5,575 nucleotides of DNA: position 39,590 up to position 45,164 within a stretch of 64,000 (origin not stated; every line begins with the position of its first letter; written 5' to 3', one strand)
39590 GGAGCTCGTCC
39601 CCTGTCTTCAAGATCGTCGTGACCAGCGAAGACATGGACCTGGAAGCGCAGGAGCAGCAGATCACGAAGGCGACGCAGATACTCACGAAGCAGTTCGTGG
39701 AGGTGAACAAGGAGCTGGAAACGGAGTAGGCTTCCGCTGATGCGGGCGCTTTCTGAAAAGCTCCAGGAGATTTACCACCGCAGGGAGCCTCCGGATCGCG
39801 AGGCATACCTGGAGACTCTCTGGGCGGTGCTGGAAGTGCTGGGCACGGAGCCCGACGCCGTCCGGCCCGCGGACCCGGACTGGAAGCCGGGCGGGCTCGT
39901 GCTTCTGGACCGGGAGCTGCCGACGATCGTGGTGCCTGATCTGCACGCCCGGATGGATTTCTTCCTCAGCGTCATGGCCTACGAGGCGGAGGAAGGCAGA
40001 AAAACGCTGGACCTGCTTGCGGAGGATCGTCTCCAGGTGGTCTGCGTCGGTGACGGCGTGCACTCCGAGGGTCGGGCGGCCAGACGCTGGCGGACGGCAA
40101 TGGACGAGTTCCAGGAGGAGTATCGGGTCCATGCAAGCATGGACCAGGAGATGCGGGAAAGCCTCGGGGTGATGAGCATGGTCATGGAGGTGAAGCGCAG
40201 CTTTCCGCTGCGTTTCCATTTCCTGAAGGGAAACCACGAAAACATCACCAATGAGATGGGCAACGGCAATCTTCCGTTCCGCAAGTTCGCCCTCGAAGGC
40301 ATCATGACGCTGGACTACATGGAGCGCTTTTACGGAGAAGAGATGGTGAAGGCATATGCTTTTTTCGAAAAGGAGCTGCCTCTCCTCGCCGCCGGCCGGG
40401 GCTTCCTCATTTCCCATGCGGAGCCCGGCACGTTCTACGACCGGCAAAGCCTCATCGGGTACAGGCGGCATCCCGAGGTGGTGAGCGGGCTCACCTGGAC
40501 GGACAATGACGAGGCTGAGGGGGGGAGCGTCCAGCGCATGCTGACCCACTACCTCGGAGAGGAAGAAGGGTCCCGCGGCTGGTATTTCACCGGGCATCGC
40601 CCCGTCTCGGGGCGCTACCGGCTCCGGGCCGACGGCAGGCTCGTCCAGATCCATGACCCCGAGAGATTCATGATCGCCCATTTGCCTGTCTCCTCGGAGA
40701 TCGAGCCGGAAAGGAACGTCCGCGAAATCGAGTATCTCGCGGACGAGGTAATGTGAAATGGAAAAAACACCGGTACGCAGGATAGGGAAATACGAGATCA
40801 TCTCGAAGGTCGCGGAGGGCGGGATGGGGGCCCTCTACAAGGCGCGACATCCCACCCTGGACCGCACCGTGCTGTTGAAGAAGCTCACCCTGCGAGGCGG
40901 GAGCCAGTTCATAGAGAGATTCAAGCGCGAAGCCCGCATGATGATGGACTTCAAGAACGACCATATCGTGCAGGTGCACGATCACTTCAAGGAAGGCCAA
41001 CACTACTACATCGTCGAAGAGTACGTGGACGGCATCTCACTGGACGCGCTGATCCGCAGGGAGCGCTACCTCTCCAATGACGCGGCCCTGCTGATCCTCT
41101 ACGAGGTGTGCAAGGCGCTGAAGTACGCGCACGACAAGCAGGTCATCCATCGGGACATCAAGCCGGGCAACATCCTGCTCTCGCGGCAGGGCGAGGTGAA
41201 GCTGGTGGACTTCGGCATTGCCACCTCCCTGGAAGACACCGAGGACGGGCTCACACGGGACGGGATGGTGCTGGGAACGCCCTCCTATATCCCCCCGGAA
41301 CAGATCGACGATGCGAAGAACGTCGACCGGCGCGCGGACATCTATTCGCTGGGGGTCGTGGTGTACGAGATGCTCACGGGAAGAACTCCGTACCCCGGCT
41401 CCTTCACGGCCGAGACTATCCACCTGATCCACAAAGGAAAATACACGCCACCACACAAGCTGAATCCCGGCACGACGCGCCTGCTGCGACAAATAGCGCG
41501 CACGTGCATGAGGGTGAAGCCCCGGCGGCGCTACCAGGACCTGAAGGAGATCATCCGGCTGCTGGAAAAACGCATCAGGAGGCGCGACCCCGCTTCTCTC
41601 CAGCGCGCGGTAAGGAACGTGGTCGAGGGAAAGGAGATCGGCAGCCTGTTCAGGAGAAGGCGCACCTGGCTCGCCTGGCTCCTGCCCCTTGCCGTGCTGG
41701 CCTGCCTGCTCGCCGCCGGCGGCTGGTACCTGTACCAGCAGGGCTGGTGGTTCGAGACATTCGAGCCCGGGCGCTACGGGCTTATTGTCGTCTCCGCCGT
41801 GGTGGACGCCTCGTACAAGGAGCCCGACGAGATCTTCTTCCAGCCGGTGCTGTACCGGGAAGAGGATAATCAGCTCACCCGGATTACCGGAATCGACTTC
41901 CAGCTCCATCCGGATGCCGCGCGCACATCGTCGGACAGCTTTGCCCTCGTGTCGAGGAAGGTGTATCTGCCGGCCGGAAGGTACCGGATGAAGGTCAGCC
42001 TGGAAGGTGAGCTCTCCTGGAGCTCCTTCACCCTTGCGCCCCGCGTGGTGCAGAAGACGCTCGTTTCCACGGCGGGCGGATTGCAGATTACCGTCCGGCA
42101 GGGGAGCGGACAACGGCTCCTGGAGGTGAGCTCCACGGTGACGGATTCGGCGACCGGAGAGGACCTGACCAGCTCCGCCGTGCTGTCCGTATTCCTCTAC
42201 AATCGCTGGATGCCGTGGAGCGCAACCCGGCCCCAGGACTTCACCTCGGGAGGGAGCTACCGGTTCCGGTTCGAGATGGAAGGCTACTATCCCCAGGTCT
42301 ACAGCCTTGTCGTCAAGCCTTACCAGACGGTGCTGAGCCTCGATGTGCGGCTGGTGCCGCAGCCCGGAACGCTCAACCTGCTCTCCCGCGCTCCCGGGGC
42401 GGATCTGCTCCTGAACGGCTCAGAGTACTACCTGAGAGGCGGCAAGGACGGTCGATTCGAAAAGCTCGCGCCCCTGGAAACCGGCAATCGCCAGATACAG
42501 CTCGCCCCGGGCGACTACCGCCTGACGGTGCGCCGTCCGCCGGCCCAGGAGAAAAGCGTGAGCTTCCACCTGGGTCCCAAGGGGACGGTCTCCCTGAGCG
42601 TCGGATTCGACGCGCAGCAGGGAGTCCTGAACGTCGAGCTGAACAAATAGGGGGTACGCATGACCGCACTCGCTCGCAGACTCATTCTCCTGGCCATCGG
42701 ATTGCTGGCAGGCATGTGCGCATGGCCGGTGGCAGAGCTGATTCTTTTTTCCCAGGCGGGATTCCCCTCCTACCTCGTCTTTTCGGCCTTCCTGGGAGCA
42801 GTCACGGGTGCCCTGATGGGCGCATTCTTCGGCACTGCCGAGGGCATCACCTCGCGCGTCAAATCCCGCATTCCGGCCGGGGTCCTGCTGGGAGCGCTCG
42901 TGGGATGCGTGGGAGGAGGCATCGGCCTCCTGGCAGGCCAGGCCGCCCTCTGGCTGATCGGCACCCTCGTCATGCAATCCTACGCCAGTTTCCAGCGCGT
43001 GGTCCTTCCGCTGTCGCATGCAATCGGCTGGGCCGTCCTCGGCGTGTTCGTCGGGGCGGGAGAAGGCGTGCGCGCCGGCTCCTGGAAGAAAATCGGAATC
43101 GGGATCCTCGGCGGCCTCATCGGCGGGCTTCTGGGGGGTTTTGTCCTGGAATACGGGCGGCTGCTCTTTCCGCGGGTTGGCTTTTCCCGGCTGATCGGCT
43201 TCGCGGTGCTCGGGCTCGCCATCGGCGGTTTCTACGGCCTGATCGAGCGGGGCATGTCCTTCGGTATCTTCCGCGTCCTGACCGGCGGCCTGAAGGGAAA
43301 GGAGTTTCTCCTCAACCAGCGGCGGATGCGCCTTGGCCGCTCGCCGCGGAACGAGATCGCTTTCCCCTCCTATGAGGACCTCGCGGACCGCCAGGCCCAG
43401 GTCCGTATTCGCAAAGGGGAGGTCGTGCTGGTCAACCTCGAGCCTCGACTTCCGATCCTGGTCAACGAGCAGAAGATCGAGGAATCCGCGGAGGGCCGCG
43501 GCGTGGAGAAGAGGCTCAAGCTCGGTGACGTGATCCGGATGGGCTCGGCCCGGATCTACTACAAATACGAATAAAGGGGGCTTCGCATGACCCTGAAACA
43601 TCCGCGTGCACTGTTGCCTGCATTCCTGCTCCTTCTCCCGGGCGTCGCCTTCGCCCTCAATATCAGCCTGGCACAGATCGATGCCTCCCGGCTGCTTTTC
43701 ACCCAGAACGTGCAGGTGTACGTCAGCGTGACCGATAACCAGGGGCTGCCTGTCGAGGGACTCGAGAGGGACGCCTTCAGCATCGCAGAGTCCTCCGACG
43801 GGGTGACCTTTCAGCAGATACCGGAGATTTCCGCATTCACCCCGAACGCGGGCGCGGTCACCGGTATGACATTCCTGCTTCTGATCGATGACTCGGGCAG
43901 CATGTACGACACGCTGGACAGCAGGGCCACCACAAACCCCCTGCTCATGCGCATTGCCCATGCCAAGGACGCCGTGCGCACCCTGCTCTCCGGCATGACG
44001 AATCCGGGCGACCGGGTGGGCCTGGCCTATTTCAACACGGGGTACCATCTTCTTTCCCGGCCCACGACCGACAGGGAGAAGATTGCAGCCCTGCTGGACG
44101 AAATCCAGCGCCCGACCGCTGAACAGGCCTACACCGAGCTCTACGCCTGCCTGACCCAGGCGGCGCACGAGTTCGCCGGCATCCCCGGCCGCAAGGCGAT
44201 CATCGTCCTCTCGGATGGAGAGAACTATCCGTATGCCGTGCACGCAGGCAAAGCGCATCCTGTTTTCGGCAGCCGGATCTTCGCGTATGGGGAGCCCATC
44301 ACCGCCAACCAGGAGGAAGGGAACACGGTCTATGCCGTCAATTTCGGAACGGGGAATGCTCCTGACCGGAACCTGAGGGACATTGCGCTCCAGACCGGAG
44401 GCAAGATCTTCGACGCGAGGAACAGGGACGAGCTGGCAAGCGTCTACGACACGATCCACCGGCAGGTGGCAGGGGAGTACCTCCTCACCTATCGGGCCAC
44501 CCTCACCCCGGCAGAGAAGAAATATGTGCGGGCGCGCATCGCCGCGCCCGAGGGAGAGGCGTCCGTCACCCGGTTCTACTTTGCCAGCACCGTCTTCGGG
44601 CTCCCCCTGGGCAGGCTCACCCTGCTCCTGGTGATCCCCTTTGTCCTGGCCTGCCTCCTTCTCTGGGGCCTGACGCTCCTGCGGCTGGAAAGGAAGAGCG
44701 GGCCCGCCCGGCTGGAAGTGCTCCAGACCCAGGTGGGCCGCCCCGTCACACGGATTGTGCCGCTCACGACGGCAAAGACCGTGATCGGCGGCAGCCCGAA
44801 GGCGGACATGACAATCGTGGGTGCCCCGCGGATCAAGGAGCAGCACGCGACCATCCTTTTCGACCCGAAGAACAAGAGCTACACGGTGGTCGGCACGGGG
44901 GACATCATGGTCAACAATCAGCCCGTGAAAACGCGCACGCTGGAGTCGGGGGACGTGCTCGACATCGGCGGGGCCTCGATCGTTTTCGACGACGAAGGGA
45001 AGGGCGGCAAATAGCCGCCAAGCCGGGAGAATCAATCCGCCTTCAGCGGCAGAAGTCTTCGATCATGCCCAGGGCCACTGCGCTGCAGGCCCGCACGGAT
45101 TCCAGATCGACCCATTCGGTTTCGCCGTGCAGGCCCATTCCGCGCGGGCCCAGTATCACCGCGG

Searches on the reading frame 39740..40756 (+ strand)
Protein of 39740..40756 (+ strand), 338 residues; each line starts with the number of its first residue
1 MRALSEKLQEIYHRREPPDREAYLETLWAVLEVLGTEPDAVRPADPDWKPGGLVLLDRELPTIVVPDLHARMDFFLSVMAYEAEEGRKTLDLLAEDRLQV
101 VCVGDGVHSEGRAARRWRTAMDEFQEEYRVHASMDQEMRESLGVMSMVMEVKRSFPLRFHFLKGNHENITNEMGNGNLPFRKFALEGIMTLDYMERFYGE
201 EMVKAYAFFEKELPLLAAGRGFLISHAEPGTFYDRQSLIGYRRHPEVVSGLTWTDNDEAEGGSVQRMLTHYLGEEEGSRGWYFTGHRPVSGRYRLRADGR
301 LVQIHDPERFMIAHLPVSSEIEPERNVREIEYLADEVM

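Call 7: search_protein_families(library=pfam, proteins=[window:39740-40756:+], max_evalue=0.01)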
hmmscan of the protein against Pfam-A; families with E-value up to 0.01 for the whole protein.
window:39740-40756:+ (338 aa): 1 family
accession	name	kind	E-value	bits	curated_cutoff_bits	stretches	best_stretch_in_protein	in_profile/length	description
PF00149.33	Metallophos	-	0.00096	20.1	21.5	1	61-298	2-168/191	Calcineurin-like phosphoesterase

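Call 8: search_protein_families(library=ncbifam, proteins=[window:39740-40756:+], max_evalue=0.1)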
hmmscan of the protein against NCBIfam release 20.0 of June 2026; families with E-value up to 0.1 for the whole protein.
window:39740-40756:+ (338 aa): 0 families

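Call 73: search_protein_families(library=padloc, proteins=[window:39740-40756:+], max_evalue=0.001)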
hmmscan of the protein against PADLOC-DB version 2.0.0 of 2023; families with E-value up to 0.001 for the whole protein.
window:39740-40756:+ (338 aa): 0 families

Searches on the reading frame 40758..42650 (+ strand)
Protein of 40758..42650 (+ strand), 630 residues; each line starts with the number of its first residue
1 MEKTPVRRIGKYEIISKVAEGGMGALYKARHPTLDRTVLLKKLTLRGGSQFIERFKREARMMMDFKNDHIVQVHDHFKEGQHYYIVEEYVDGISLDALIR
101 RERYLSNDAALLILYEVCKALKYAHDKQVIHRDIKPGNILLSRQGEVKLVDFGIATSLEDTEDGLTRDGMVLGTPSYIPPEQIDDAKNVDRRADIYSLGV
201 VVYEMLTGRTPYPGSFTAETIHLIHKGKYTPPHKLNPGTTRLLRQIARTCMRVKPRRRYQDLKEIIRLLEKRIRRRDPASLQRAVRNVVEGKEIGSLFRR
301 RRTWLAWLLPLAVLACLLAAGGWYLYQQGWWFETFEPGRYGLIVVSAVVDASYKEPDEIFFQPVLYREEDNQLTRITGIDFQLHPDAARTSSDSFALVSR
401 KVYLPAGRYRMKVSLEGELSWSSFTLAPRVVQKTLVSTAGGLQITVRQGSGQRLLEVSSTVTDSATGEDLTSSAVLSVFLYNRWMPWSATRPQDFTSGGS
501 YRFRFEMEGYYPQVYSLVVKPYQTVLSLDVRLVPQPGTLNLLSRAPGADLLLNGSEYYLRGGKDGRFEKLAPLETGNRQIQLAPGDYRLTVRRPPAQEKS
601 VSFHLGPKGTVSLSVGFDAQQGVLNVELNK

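Call 7: search_protein_families(library=pfam, proteins=[window:40758-42650:+], max_evalue=0.01)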
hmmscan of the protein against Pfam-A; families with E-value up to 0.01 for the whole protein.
window:40758-42650:+ (630 aa): 9 families
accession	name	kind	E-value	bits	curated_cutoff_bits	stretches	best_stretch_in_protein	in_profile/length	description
PF00069.31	Pkinase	-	6.1e-52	177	31.7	1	12-259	1-252/263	Protein kinase domain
PF07714.23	PK_Tyr_Ser-Thr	-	5.5e-41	141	23.1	1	14-265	3-254/258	Protein tyrosine and serine/threonine kinase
PF03109.22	ABC1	-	4.8e-08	32.9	22.9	1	60-160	122-219/244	ABC1 atypical kinase-like domain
PF13620.12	CarboxypepD_reg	-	2.6e-05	24.9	32.3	0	498-532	47-81/82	Carboxypeptidase regulatory-like domain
PF01636.29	APH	-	2.7e-05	24.5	23.2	1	109-155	148-197/239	Phosphotransferase enzyme family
PF12330.14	Haspin_kinase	-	6.2e-05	22.6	25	1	67-155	167-253/364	Haspin like kinase domain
PF14531.12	Kinase-like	-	0.0018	18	25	1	101-207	138-246/289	Kinase-like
PF17667.7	Pkinase_fungal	-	0.0029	16.8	24.1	1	106-162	284-347/387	Fungal protein kinase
PF06293.20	Kdo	-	0.0053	16.7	21.3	0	81-152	90-166/207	Lipopolysaccharide kinase (Kdo/WaaP) family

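Call 73: search_protein_families(library=padloc, proteins=[window:40758-42650:+], max_evalue=0.001)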
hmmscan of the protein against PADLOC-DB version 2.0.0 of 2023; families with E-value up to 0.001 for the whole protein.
window:40758-42650:+ (630 aa): 35 families (the best 25 are shown)
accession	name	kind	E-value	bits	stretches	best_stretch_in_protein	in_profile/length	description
PDLC04042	PD-T4-6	-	3.6e-80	267.7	1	9-278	8-278/292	-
PDLC04138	mad6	-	3.2e-75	252.3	1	2-280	43-321/659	mads_6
PDLC04061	PD-T4-6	-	1.7e-73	246.9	1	9-275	15-286/510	-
PDLC04060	PD-T4-6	-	1.7e-73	246.2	1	10-271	8-268/486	-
PDLC04053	PD-T4-6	-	9.7e-73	243.3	1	8-282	7-281/311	-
PDLC04043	PD-T4-6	-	4e-71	238.4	1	4-289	9-294/452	-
PDLC04054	PD-T4-6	-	5.8e-69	231.1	1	10-285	11-286/347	-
PDLC04047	PD-T4-6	-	6.9e-69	230.4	1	2-295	2-295/327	-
PDLC04057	PD-T4-6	-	1e-63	213.9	1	10-282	8-281/443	-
PDLC04039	PD-T4-6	-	2.9e-62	209.2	1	8-272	12-275/458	-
PDLC04064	PD-T4-6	-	6e-62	207.7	1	6-274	16-282/369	-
PDLC04052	PD-T4-6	-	1.9e-60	203.5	1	4-267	3-271/496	-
PDLC04048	PD-T4-6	-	1e-56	190.9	1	10-265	10-265/354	-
PDLC04041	PD-T4-6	-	1.3e-55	187.4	1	9-267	27-288/443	-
PDLC04040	PD-T4-6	-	2.4e-49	166.5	1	19-271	3-264/547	-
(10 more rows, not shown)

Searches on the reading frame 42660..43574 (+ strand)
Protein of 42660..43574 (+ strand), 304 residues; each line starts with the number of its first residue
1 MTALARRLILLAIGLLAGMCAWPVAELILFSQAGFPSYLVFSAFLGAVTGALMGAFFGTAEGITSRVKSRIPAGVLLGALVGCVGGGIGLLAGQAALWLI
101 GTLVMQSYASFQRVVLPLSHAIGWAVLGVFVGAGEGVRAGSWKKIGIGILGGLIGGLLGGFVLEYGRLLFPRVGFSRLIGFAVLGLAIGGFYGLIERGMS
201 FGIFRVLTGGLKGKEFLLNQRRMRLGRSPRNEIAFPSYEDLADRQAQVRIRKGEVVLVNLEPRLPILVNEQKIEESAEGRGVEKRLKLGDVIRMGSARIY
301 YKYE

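Call 7: search_protein_families(library=pfam, proteins=[window:42660-43574:+], max_evalue=0.01)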
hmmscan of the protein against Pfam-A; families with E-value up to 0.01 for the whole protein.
window:42660-43574:+ (304 aa): 2 families
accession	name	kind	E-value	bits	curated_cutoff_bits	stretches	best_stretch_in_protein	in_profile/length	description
PF16697.10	Yop-YscD_cpl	-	4.7e-07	30.4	33.2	1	205-297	1-86/94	Inner membrane component of T3SS, cytoplasmic domain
PF00498.31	FHA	-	1.1e-05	26.3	20.7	1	224-295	2-67/67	FHA domain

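Call 73: search_protein_families(library=padloc, proteins=[window:42660-43574:+], max_evalue=0.001)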
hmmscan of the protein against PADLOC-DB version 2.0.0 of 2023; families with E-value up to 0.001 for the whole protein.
window:42660-43574:+ (304 aa): 0 families

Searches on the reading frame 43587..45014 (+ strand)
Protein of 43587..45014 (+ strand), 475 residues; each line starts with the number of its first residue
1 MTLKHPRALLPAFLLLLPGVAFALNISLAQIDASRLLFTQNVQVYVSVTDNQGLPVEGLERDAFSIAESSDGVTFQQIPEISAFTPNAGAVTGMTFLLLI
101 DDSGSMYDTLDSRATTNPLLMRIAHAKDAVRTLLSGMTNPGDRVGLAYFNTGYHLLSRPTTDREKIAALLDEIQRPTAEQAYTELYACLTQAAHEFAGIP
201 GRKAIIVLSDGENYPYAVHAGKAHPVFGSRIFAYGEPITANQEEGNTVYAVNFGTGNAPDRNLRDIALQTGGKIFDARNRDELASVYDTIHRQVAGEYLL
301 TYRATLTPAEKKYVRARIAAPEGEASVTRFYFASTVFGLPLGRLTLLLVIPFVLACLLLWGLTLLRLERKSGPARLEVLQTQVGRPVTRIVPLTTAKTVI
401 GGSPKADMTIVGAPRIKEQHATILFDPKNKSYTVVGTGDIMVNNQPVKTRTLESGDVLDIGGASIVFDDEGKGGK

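Call 7: search_protein_families(library=pfam, proteins=[window:43587-45014:+], max_evalue=0.01)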
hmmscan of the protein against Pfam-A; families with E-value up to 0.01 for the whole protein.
window:43587-45014:+ (475 aa): 3 families
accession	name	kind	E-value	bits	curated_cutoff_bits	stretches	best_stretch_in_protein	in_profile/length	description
PF13519.12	VWA_2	-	6.4e-14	52.9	27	1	97-212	2-107/107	von Willebrand factor type A domain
PF00092.34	VWA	-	4.9e-09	37.1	23.8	1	98-288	4-173/174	von Willebrand factor type A domain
PF00498.31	FHA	-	6.6e-06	26.9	20.7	1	398-461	1-67/67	FHA domain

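Call 73: search_protein_families(library=padloc, proteins=[window:43587-45014:+], max_evalue=0.001)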
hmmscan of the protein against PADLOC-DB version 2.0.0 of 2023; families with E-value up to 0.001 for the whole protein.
window:43587-45014:+ (475 aa): 0 families
